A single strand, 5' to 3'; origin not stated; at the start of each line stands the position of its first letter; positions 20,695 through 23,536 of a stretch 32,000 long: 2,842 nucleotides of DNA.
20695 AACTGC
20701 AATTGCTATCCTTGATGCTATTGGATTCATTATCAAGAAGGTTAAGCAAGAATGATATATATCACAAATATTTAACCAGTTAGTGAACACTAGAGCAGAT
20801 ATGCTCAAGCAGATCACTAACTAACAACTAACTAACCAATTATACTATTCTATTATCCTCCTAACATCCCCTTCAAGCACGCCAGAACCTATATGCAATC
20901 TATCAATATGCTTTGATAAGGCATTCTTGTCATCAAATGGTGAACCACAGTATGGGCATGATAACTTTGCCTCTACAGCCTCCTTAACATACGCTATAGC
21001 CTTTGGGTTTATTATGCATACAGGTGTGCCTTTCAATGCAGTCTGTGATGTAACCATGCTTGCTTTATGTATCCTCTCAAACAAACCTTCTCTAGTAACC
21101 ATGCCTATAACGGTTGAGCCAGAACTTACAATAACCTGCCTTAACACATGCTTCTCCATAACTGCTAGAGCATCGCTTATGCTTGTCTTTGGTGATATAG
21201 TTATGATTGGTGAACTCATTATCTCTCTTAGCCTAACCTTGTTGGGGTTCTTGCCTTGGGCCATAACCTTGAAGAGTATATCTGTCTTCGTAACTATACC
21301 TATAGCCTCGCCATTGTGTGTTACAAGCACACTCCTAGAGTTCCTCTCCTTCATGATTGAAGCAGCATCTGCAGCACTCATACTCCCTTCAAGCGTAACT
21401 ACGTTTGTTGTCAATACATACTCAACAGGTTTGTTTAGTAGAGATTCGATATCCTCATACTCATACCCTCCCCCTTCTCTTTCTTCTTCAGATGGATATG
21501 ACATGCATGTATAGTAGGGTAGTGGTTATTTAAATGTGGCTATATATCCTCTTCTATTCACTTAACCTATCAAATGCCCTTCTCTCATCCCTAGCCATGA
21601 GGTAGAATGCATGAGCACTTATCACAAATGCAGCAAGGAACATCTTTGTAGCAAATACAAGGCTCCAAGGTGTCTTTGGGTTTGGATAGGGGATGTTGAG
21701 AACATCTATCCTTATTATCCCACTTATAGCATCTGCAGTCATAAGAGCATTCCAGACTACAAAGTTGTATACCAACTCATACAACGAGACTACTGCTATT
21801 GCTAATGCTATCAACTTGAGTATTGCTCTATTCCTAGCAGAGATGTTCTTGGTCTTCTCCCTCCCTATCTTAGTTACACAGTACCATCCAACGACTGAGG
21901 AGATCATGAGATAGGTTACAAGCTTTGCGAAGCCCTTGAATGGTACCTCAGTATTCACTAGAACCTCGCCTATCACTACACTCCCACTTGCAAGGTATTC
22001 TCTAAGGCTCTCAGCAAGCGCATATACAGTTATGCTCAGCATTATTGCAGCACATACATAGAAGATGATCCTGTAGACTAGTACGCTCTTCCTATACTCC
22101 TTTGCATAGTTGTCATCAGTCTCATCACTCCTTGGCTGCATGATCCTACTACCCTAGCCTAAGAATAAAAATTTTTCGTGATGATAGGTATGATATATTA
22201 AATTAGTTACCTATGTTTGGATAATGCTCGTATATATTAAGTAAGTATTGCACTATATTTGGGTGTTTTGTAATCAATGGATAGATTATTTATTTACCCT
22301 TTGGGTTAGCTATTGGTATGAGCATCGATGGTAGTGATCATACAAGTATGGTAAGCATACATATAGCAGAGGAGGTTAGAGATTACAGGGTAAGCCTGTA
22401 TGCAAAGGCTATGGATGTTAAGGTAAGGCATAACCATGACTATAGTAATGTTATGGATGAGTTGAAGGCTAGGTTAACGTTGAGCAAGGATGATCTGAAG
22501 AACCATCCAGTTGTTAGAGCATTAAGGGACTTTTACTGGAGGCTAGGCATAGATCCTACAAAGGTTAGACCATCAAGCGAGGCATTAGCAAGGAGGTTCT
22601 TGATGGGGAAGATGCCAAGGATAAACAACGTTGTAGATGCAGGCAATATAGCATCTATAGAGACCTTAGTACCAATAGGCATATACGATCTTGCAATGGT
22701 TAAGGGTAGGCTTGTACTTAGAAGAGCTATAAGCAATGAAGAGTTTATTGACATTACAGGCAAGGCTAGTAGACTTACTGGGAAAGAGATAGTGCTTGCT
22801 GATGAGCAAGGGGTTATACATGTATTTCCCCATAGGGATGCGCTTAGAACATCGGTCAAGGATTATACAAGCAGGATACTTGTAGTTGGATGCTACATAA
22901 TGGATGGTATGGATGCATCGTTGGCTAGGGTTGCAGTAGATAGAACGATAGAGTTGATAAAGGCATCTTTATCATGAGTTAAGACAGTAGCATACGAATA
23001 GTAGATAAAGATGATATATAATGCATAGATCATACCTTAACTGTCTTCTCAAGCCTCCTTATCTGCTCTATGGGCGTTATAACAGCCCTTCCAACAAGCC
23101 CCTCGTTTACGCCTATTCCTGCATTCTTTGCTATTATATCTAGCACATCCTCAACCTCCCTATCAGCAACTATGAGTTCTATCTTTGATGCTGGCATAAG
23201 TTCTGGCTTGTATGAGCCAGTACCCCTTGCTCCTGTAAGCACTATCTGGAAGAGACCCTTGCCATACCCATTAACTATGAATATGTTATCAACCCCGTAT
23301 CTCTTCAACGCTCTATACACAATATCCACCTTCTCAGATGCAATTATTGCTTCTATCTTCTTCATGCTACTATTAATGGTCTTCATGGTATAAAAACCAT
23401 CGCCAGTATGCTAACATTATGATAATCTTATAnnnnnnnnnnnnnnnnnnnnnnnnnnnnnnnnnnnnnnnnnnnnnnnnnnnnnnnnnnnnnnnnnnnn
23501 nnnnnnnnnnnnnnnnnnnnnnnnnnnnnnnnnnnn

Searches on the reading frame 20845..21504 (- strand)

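Call 3: search_protein_families(library=pfam, proteins=[window:20845-21504:-], max_evalue=1)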
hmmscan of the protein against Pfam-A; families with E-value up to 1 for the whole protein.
window:20845-21504:- (219 aa): 15 families
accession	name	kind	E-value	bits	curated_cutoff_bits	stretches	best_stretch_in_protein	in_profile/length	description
PF00571.33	CBS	-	3.7e-23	82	24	2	30-80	4-55/57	CBS domain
PF13894.12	zf-C2H2_4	-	0.00044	21.2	27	1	182-204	2-24/24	C2H2-type zinc finger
PF01872.23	RibD_C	-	0.00054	20.3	24.1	1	16-146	31-157/197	RibD C-terminal domain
PF00096.32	zf-C2H2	-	0.0018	19.1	25.2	1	182-204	2-23/23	Zinc finger, C2H2 type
PF12756.13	zf-C2H2_2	-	0.0027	18.4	26.9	1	167-201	37-71/100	C2H2 type zinc-finger (2 copies)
PF19627.4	ADNP_N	-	0.0044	16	27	1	181-206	508-533/753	Activity-dependent neuroprotector homeobox protein N-terminal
PF05605.18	zf-Di19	-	0.0054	17.4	27.5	1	180-205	2-26/54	Drought induced 19 protein (Di19), zinc-binding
PF24110.1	DUF7385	-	0.055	13.6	28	1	180-199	26-45/72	Family of unknown function (DUF7385)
PF04423.19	Rad50_zn_hook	-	0.063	13.5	24.3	1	178-196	17-34/52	Rad50 zinc hook motif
PF05198.21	IF3_N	-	0.078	13.6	26.9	0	60-81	12-33/70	Translation initiation factor IF-3, N-terminal domain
PF24166.1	DUF7410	-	0.1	13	27.5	1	183-190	1-8/22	Domain of unknown function (DUF7410)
PF19973.4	TCAD7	-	0.13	12.8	24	0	32-63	2-33/109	Ternary complex associated domain 7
PF13248.11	Zn_ribbon_3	-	0.13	12.2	27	1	180-191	2-13/26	zinc-ribbon domain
PF02748.20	PyrI_C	-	0.23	11.8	23.4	1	163-193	13-46/48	Aspartate carbamoyltransferase regulatory chain, metal binding domain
PF24460.1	DUF7575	-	0.34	10.8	28.5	1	180-192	3-15/28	Domain of unknown function (DUF7575)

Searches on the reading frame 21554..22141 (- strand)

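Call 3: search_protein_families(library=pfam, proteins=[window:21554-22141:-], max_evalue=1)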
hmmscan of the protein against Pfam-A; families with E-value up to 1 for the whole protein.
window:21554-22141:- (195 aa): 6 families
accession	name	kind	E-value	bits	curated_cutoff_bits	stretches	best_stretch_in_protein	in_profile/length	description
PF01616.22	Orbi_NS3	-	0.0033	17.5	27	1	14-109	73-160/179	Orbivirus NS3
PF17280.7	DUF5345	-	0.07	13.7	27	1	13-47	30-64/77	Family of unknown function (DUF5345)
PF07786.18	HGSNAT_cat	-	0.15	12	22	1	69-180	41-150/222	Heparan-alpha-glucosaminide N-acetyltransferase, catalytic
PF17272.7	DUF5337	-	0.33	11.3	27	1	72-120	13-59/74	Family of unknown function (DUF5337)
PF01757.29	Acyl_transf_3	-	0.38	10.2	31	1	26-173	156-284/326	Acyltransferase domain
PF16931.10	Phage_holin_8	-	0.53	10.9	26.4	1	73-119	52-99/121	Putative phage holin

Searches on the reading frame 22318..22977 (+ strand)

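Call 3: search_protein_families(library=pfam, proteins=[window:22318-22977:+], max_evalue=1)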
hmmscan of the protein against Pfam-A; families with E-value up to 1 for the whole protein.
window:22318-22977:+ (219 aa): 1 family
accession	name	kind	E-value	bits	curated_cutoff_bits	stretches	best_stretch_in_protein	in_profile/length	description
PF03483.22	B3_4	-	1.7e-29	103.1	29.3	1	70-215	3-170/174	B3/4 domain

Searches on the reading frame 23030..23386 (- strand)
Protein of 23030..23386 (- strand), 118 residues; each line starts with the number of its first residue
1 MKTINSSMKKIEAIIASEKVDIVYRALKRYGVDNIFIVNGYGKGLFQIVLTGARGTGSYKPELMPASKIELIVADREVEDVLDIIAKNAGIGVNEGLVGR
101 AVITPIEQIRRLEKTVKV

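Call 3: search_protein_families(library=pfam, proteins=[window:23030-23386:-], max_evalue=1)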
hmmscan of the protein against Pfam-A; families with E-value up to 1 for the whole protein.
window:23030-23386:- (118 aa): 1 family
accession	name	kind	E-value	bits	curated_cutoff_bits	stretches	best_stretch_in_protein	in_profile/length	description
PF00543.27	P-II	-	1.2e-11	45.3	25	1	8-112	1-98/102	Nitrogen regulatory protein P-II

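Call 4: search_protein_families(library=ncbifam, proteins=[window:23030-23386:-], max_evalue=1)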
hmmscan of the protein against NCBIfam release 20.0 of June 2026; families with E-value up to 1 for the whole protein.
window:23030-23386:- (118 aa): 2 families
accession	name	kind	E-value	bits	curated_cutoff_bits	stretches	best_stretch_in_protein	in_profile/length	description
NF008111.0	PRK10858.1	equivalog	1.6e-07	31.7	202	1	8-92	1-84/112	nitrogen regulatory protein P-II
NF007946.0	PRK10665.1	equivalog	3.3e-06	27.8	181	1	8-93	1-85/112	P-II family nitrogen regulator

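Call 78: search_solved_structures(query=window:23030-23386:-, max_evalue=0.01, show_alignments=1)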
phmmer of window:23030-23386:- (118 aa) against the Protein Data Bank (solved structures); distinct sequences matched with E-value up to 0.01: 33.
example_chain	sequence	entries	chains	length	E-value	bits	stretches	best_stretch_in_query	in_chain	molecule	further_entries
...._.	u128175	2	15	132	7.9e-14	54.8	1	6-113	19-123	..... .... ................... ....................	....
7p4v_A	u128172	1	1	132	4.8e-13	52.3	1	6-112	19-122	GlnK1 from Methanothermococcus thermolithotrophicus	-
2j9c_A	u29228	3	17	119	5.8e-13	52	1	7-112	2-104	HYPOTHETICAL NITROGEN REGULATORY PII-LIKE PROTEIN MJ0059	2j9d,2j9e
2j9d_E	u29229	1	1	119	5.8e-13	52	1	7-112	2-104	HYPOTHETICAL NITROGEN REGULATORY PII-LIKE PROTEIN MJ0059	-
7p52_A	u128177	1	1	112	3.7e-12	49.5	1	8-113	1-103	Nitrogen regulatory protein GlnK1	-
2eg1_A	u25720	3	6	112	1.7e-08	37.7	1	8-112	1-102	Nitrogen regulatory protein P-II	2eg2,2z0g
2gw8_A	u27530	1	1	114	1.8e-08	37.6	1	7-112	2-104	PII signal transduction protein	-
3ncp_A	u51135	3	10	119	1.8e-07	34.4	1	8-113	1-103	Nitrogen regulatory protein P-II (GlnB-2)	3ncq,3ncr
2xbp_A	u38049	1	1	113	2.3e-07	34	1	8-113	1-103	NITROGEN REGULATORY PROTEIN P-II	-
4aff_A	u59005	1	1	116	2.5e-07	33.9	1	8-113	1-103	NITROGEN REGULATORY PROTEIN P-II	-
3n5b_A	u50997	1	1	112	3.8e-07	33.3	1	8-113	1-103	Nitrogen regulatory protein P-II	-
8wm7_E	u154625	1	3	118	4.6e-07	33.1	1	8-113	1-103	Nitrogen regulatory protein P-II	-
2jj4_D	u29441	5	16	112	1.3e-06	31.7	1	8-113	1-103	NITROGEN REGULATORY PROTEIN P-II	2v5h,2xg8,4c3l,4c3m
2xul_A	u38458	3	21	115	1.4e-06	31.5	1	8-113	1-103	NITROGEN REGULATORY PROTEIN P-II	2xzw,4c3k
1qy7_A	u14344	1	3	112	1.6e-06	31.4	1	8-113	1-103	Nitrogen regulatory protein P-II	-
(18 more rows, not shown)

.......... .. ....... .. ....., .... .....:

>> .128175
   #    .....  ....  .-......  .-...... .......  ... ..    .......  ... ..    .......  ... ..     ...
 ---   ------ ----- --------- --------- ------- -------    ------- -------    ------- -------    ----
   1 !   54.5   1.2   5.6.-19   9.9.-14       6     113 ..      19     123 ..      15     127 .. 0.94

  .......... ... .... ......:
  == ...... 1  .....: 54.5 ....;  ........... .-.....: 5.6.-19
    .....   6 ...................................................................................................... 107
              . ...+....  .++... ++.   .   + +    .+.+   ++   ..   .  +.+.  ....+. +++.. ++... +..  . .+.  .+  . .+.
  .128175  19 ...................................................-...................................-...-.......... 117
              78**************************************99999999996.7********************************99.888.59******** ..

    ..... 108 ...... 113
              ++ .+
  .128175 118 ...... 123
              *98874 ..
